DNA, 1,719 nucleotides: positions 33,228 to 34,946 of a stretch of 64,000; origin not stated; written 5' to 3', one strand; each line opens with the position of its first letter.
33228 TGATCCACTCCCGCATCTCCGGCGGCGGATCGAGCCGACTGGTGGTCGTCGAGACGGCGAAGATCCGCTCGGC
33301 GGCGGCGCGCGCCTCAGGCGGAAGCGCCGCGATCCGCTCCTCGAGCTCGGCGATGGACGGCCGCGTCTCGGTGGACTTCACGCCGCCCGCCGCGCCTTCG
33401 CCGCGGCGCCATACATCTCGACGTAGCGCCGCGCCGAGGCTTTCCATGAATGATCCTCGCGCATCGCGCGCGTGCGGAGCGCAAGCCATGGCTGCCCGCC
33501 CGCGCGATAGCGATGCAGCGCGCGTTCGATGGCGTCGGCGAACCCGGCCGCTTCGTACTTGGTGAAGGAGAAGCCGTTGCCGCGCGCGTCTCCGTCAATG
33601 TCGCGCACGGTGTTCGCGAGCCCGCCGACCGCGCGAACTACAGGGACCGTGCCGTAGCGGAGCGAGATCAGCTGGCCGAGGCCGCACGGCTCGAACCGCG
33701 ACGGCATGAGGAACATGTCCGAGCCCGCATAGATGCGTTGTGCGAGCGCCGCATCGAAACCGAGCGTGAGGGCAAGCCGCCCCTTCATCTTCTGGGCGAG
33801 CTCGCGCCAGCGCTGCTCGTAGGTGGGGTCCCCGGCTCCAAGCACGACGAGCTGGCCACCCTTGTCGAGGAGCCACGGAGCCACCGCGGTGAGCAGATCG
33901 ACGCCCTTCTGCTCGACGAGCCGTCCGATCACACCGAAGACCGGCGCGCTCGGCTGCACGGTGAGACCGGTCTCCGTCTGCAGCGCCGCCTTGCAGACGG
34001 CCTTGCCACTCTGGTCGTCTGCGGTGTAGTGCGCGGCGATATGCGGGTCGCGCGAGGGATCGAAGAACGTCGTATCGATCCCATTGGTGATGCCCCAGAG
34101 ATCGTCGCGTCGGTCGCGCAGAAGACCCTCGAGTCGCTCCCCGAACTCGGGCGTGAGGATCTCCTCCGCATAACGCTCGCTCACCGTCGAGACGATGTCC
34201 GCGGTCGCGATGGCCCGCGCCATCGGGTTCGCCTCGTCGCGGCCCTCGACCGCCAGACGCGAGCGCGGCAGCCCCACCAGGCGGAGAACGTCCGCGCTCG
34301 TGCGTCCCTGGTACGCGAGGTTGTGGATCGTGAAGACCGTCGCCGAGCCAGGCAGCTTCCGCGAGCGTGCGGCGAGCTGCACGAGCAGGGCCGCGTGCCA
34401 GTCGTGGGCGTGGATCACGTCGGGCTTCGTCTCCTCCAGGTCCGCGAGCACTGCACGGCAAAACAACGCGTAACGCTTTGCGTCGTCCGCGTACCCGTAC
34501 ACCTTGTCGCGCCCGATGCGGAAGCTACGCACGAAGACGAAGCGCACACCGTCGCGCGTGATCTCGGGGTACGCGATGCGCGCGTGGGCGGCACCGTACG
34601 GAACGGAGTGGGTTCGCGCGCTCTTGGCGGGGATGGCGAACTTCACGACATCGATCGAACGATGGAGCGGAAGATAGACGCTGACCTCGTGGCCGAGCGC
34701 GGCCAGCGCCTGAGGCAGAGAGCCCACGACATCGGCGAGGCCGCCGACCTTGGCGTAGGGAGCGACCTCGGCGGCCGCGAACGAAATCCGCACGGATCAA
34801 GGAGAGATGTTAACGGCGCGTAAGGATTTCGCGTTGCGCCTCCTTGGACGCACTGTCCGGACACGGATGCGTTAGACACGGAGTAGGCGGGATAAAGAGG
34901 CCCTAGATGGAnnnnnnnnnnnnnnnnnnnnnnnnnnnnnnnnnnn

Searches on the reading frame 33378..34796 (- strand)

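Call 77: search_protein_families(library=pfam, proteins=[window:33378-34796:-], max_evalue=0.00001)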
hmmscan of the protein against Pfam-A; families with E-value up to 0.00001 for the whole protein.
window:33378-34796:- (472 aa): 6 families
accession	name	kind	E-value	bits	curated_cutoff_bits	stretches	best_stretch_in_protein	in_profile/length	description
PF08323.17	Glyco_transf_5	-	4.1e-63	213.7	22.7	1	3-227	1-238/239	Starch synthase catalytic domain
PF13692.12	Glyco_trans_1_4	-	8.2e-15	55.7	27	1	285-428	2-141/142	Glycosyl transferases group 1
PF00534.26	Glycos_transf_1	-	2e-14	53.9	26.4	1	284-428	15-157/172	Glycosyl transferases group 1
PF13439.12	Glyco_transf_4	-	1e-13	52.1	28.5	1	17-214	1-149/170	Glycosyltransferase Family 4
PF13579.12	Glyco_trans_4_4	-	2.3e-13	51.2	29.7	1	18-214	1-143/158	Glycosyl transferase 4-like domain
PF20706.3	GT4-conflict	-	5.6e-08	32.6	26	1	287-457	200-384/385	Family 4 Glycosyltransferase in conflict systems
